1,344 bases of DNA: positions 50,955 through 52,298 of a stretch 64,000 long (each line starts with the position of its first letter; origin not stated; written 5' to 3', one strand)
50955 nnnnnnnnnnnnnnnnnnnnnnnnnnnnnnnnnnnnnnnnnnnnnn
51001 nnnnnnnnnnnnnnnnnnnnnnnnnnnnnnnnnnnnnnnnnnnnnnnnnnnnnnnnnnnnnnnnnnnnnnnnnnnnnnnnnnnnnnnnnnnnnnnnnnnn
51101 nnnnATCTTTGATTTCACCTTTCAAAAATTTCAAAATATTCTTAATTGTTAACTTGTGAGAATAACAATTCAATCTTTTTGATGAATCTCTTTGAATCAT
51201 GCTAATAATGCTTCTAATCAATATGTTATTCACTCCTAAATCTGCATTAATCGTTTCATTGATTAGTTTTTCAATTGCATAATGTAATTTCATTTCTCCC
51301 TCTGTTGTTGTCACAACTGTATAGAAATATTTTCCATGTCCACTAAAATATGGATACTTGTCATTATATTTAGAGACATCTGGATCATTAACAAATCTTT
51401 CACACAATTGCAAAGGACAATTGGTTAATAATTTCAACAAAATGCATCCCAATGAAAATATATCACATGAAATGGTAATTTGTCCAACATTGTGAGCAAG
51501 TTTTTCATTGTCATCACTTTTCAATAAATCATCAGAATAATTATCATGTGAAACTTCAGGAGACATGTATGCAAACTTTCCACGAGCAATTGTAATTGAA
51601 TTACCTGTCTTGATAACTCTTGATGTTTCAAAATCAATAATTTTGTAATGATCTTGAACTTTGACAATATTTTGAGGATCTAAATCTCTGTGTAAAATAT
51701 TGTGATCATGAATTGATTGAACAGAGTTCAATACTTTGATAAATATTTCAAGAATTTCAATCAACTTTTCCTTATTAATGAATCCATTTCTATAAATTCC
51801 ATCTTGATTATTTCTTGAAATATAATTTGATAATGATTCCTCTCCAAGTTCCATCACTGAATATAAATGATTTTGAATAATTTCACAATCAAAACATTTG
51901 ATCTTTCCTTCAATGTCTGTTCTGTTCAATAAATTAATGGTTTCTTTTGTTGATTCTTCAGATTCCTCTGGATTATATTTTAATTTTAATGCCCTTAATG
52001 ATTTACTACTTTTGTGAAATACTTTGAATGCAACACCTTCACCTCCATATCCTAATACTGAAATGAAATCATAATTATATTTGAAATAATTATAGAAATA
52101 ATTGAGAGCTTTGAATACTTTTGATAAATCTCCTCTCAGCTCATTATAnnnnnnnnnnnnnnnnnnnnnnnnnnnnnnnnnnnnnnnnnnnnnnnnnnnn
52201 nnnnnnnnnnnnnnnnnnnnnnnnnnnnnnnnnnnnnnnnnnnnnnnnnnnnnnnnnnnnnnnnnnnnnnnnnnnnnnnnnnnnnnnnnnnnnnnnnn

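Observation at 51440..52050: The family kinase domain has the catalytic-loop Lys replaced by Asp and DFG replaced by DFE, identically in all copies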

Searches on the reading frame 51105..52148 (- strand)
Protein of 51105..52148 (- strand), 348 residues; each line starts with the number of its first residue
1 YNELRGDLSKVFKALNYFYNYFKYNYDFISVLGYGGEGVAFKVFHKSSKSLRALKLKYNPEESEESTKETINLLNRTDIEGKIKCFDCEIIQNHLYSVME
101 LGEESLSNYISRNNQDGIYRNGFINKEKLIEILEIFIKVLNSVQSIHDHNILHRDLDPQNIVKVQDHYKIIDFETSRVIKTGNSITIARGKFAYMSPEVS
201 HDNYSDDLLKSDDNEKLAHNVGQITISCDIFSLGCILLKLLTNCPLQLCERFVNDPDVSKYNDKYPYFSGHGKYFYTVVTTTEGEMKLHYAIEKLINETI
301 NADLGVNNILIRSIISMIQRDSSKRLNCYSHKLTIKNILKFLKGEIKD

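Call 7: search_solved_structures(query=window:51105-52148:-, max_evalue=0.01, show_alignments=3)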
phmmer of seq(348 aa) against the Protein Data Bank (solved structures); distinct sequences matched with E-value up to 0.01: 901 (the best 60 are shown).
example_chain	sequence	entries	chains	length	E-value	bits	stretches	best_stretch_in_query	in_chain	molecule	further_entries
5ap3_A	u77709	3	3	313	1.7e-13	53.5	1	26-240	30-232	DUAL SPECIFICITY PROTEIN KINASE TTK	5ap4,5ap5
5eh0_A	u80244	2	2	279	1.7e-13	53.5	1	26-240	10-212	Dual specificity protein kinase TTK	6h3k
4js8_A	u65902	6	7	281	1.7e-13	53.5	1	26-240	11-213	Dual specificity protein kinase TTK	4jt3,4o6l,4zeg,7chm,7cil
7chn_A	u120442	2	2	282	1.8e-13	53.4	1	26-240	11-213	Dual specificity protein kinase TTK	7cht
7cja_A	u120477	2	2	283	1.8e-13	53.4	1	26-240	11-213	Dual specificity protein kinase TTK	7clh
4d2s_A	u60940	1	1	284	1.8e-13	53.4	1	26-240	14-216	DUAL SPECIFICITY PROTEIN KINASE TTK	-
6n6o_A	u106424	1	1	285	1.9e-13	53.4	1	26-240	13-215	Dual specificity protein kinase TTK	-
5ntt_A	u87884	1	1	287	2.1e-13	53.2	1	26-240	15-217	Dual specificity protein kinase TTK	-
6b4w_A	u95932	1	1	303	2.2e-13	53.1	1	26-240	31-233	Dual specificity protein kinase TTK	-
6tn9_A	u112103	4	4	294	2.2e-13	53.1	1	26-240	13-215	Dual specificity protein kinase TTK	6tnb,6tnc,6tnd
5n7v_A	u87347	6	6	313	2.2e-13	53.1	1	26-240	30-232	Dual specificity protein kinase TTK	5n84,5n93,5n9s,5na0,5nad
3cek_A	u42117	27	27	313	2.3e-13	53.1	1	26-240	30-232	Dual specificity protein kinase TTK | Dual specificity protein kinase TTK or monopolar spindle 1 kinase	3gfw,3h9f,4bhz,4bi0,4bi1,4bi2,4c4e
5ap6_A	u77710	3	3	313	2.4e-13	53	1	26-240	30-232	DUAL SPECIFICITY PROTEIN KINASE TTK | MONOPOLAR SPINDLE KINASE 1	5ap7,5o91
5ljj_A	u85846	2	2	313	2.5e-13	53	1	26-240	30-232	Dual specificity protein kinase TTK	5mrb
2x9e_A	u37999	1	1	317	2.5e-13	52.9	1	26-240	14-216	DUAL SPECIFICITY PROTEIN KINASE TTK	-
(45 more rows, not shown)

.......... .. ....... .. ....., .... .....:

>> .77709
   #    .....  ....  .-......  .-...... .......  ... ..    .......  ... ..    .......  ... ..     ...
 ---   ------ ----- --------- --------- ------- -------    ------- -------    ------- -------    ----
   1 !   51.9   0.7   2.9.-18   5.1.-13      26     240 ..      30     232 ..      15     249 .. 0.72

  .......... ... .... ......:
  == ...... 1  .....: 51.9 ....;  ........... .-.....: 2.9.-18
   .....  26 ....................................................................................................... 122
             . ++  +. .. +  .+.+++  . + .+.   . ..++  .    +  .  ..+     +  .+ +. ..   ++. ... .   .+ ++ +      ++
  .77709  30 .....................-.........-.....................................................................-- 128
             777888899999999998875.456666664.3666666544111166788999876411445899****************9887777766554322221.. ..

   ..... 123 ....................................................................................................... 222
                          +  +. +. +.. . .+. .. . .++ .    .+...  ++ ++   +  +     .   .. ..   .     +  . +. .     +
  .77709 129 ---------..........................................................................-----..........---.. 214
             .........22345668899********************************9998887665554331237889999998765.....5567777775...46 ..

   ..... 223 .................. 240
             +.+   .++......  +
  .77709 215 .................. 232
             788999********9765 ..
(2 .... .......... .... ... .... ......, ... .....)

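Call 22: predict_structure(alignment_id=A1)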
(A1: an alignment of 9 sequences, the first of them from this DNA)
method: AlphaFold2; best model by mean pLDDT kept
length: 348 residues; sequences in the alignment: 9
mean_pLDDT: 58.3   pTM: 0.56
mean pLDDT of the five models: 58.3, 57.6, 57.3, 57.2, 56.6
residues with pLDDT >= 90: 40; 70-90: 101; 50-70: 66; < 50: 141
segments of 3 or more residues with pLDDT < 50: 1-7, 35-37, 59-104, 148-228
pLDDT, mean of each block of 10 residues (from residue 1): 42 69 73 52 64 52 31 27 22 28 54 74 83 81 52 36 33 26 23 26 30 28 39 78 84 82 80 71 86 91 92 87 70 91 88
secondary structure, 60 per line:
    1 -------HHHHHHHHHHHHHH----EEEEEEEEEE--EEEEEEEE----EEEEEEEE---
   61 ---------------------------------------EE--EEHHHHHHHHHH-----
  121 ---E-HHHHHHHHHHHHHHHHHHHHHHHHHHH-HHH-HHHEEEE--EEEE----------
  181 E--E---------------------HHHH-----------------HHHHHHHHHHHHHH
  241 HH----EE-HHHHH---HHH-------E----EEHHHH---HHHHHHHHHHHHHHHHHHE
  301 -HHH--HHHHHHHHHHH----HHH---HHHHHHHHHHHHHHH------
elements in order: H8-21 E26-35 E38-45 E50-57 H106-115 H126-152 E161-164 E167-170 H206-209 H227-242 H250-254 H275-278 H282-299 H307-317 H328-342

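Call 28: search_protein_representatives(alignment_id=A1)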
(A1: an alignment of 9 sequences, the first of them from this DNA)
Query: 9 sequences, 346 profile positions. Proteins with E-value up to 0.001 (for the whole library): 140969; up to 1e-10: 3810; up to 1e-30: 15. The best 150 are listed.
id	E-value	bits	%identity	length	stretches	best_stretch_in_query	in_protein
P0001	1.1e-188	642.7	-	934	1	1-346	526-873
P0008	3.0e-168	575.5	-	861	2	1-346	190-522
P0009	3.3e-168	575.3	-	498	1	1-344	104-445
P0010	6.3e-156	535.0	-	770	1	16-345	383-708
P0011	1.3e-155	533.9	-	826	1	1-346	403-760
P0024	1.0e-135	468.5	-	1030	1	1-346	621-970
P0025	1.6e-117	408.7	-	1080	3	7-342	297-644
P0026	1.7e-58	214.6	-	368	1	52-344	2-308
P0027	5.1e-50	186.7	-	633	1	20-344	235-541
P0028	6.0e-47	176.6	-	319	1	29-328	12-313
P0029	8.1e-45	169.6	-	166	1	244-346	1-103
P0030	1.9e-38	148.7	-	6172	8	127-198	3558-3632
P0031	2.3e-37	145.1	-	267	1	29-258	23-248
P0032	5.2e-34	134.0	-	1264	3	24-239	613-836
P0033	1.5e-33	132.6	-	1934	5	20-201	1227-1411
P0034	1.5e-30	122.7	-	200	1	208-342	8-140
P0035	1.1e-28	116.5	-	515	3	11-248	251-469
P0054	1.6e-23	99.6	-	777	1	23-239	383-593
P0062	4.1e-23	98.2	-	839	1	26-238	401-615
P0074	2.3e-22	95.7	-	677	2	34-203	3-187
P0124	9.6e-21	90.4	-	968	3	22-173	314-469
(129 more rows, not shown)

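Call 30: list_cluster_members(proteins=[P0024, P0025, P0026, P0027, P0028, P0029, P0031, P0034, P0030, P0033])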
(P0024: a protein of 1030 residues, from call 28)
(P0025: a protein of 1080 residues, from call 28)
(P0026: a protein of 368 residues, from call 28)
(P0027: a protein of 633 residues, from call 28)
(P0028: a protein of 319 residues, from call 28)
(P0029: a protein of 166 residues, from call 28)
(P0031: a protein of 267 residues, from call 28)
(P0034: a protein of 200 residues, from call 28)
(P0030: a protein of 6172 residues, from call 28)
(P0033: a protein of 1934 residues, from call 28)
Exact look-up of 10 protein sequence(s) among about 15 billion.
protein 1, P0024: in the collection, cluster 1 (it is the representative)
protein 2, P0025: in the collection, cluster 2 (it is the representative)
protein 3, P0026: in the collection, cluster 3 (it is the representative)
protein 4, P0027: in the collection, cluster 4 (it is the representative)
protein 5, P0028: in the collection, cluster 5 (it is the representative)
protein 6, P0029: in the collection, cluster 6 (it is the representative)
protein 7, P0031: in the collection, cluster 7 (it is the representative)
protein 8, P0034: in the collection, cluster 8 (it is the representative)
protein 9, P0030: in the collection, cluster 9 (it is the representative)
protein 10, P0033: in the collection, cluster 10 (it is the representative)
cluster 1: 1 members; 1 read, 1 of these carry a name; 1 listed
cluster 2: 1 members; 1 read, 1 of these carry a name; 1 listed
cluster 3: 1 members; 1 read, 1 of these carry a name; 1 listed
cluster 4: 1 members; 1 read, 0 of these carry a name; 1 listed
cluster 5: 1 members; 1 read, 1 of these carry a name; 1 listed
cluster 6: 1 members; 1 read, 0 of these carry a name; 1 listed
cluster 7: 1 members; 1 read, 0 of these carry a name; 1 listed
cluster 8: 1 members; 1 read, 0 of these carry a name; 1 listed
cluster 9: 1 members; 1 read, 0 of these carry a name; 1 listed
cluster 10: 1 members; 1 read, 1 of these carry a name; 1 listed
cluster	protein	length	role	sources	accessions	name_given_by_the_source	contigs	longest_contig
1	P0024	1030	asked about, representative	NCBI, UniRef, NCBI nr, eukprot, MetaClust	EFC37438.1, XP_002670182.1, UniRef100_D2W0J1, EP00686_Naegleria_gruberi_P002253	predicted protein [Naegleria gruberi] | Predicted protein n=1 Tax=Naegleria gruberi TaxID=5762 RepID=D2W0J1_NAEGR | uncharacterized protein NAEGRDRAFT_74877 [Naegleria gruberi]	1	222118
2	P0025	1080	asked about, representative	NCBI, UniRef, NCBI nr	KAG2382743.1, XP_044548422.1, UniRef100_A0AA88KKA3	hypothetical protein C9374_005323 [Naegleria lovaniensis] | non-specific serine/threonine protein kinase n=1 Tax=Naegleria lovaniensis TaxID=51637 ... | uncharacterized protein C9374_005323 [Naegleria lovaniensis]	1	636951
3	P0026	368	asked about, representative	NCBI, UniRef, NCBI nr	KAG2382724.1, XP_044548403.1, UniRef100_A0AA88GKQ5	hypothetical protein C9374_005304 [Naegleria lovaniensis] | Protein kinase domain-containing protein n=1 Tax=Naegleria lovaniensis TaxID=51637 ... | uncharacterized protein C9374_005304 [Naegleria lovaniensis]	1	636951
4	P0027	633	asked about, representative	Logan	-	-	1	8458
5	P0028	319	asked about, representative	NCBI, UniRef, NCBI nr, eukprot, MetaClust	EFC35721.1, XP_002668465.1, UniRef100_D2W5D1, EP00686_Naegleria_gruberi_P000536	predicted protein [Naegleria gruberi] | Predicted protein n=1 Tax=Naegleria gruberi TaxID=5762 RepID=D2W5D1_NAEGR | uncharacterized protein NAEGRDRAFT_76621 [Naegleria gruberi]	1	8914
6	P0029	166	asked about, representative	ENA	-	-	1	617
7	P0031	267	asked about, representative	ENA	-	-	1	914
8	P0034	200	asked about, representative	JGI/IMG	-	-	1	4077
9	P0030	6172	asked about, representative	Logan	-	-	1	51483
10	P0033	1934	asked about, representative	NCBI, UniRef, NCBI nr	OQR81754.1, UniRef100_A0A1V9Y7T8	serine/threonine-protein kinase PAK 3-like [Thraustotheca clavata] | Serine/threonine-protein kinase PAK 3-like n=1 Tax=Thraustotheca clavata TaxID=74557 ...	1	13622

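Call 46: predict_structure(alignment_id=A2)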
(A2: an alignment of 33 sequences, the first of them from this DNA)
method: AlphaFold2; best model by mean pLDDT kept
length: 348 residues; sequences in the alignment: 33
mean_pLDDT: 85.9   pTM: 0.86
mean pLDDT of the five models: 85.9, 85.9, 85.7, 85.5, 83.5
residues with pLDDT >= 90: 216; 70-90: 81; 50-70: 18; < 50: 33
segments of 3 or more residues with pLDDT < 50: 1-5, 181-188, 201-219
pLDDT, mean of each block of 10 residues (from residue 1): 56 91 96 84 97 91 83 91 94 93 95 90 93 99 94 89 96 66 42 77 45 45 75 98 95 89 87 91 95 96 97 97 93 98 91
secondary structure, 60 per line:
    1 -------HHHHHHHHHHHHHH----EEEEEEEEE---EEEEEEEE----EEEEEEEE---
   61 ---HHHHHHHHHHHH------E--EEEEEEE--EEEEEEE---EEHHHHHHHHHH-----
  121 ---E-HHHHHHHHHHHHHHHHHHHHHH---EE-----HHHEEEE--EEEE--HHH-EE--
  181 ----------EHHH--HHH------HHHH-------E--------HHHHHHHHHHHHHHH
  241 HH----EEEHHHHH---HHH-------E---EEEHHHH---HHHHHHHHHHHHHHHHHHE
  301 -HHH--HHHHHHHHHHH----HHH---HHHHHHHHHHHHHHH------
elements in order: H8-21 E26-34 E38-45 E50-57 H64-75 E85-91 E94-100 H106-115 H126-147 E161-164 E167-170 H206-209 H226-242 E247-249 H250-254 E272-274 H275-278 H282-299 H307-317 H328-342

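Call 48: fold_search(model_id=the predicted structure, library=pdb)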
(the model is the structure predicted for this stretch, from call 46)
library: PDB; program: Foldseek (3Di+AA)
matches with E <= 10: 2000; with E <= 0.001: 1970
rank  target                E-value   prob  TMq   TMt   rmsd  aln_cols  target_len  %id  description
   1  3eid_A                1.7e-15  1.00  0.55  0.64   8.0       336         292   21  CDK2/CyclinA complexed with a pyrazolopyridazine inhibitor (released 2008-10-21)
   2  2i40_A                3.5e-15  1.00  0.56  0.67   7.9       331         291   21  Cdk2/Cyclin A complexed with a thiophene carboxamide inhibitor (released 2006-10-10)
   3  6rij_A                4.1e-15  1.00  0.57  0.68   6.8       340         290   20  CDK2/cyclin A2 in complex with open-ring 5-nitrosopyrimidine inhibitor LC436 (released 2020-07-22)
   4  9qcv_K                4.8e-15  1.00  0.54  0.63   8.4       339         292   20  Cryo-EM structure of CAK-CDK2-cyclin A2 bound to AMP-PNP (released 2025-10-15)
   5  7kjs_A                5.1e-15  1.00  0.55  0.64   8.0       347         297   20  Crystal structure of CDK2/cyclin E in complex with PF-06873600 (released 2021-06-23)
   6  1w98_A                6.3e-15  1.00  0.55  0.63   7.9       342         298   20  The structural basis of CDK2 activation by cyclin E (released 2005-02-02)
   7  1h24_A                1.0e-14  1.00  0.58  0.68   6.9       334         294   20  CDK2/CyclinA in complex with a 9 residue recruitment peptide from E2F (released 2003-02-01)
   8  4bcm_C                1.0e-14  1.00  0.55  0.64   8.4       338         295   20  Structure of CDK2 in complex with cyclin A and a 2-amino-4-heteroaryl- pyrimidine inhibitor (released 2013-03-06)
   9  4krc_A                1.0e-14  1.00  0.60  0.69   7.2       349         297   19  Crystal Structure of Pho85-Pcl10-ATP-gamma-S Complex (released 2013-09-18)
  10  2wmb_C                1.1e-14  1.00  0.58  0.75   5.6       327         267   18  Structural and thermodynamic consequences of cyclization of peptide ligands for the recruitment site of cyclin A (released 2010-09-01)
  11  6gva_A                1.1e-14  1.00  0.57  0.68   7.0       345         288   19  CDK2/cyclin A2 in complex with pyrazolo[4,3-d]pyrimidine inhibitor LGR4455 (released 2019-05-01)
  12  3eid_C                1.1e-14  1.00  0.56  0.66   8.0       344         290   20  CDK2/CyclinA complexed with a pyrazolopyridazine inhibitor (released 2008-10-21)
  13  8b54_A                1.2e-14  1.00  0.57  0.67   7.1       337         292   20  CDK2/cyclin A2 in complex with pyrazolo[4,3-d]pyrimidine inhibitor LGR6768 (released 2023-03-29)
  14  5vcx                  1.3e-14  1.00  0.58  0.69   5.1       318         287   17  CRYSTAL STRUCTURE OF HUMAN MYT1 KINASE DOMAIN (UNTREATED) IN COMPLEX WITH SARACATINIB (released 2017-08-23)
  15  4bcm_A                1.3e-14  1.00  0.54  0.63   8.2       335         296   19  Structure of CDK2 in complex with cyclin A and a 2-amino-4-heteroaryl- pyrimidine inhibitor (released 2013-03-06)
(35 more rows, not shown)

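Call 60: list_cluster_members(proteins=[P0035, P0074, P0124, P0054, P0062, P0032])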
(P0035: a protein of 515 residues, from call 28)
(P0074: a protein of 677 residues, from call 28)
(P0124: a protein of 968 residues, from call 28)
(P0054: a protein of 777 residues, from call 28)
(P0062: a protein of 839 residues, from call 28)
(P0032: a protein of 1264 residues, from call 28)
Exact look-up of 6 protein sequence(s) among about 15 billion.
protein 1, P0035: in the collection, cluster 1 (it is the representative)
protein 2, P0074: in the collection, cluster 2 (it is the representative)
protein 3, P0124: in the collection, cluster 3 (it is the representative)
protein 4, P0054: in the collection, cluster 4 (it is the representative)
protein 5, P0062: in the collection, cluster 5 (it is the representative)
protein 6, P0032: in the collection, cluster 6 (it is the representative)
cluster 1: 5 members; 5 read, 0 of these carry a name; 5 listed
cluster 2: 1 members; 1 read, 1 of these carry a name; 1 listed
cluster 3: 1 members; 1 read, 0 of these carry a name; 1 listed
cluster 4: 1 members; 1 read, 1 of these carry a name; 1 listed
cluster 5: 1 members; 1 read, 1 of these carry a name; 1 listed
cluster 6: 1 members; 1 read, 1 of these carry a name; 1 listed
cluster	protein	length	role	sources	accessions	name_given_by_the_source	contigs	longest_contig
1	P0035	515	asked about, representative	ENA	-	-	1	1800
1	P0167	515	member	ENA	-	-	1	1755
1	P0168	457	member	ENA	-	-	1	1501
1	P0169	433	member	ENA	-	-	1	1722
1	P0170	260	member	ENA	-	-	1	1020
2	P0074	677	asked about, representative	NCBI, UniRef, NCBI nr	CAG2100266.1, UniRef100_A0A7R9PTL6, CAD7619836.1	unnamed protein product [Medioppia subpectinata] | non-specific serine/threonine protein kinase n=1 Tax=Medioppia subpectinata TaxID=1979941 ...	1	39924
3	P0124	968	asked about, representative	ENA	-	-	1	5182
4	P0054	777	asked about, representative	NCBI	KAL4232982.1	hypothetical protein ACF0H5_007669 [Mactra antiquata]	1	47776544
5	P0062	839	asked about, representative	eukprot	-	Clim_evm19s22 gene=Clim_evmTU19s22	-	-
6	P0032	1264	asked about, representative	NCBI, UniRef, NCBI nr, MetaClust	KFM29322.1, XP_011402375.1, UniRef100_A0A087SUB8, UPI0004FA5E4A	putative serine/threonine-protein kinase mps1 [Auxenochlorella protothecoides] | Putative serine/threonine-protein kinase mps1 n=1 Tax=Auxenochlorella protothecoides ... | status=active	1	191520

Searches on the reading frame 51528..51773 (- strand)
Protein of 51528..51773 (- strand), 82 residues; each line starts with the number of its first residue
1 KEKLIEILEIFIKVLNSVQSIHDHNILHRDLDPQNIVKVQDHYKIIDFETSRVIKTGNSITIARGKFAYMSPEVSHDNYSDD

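Call 57: find_homologous_proteins(query=window:51528-51773:-, max_evalue=1)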
Query seq(82 aa): no candidate shares three 5-residue words with the query. No homologue found.
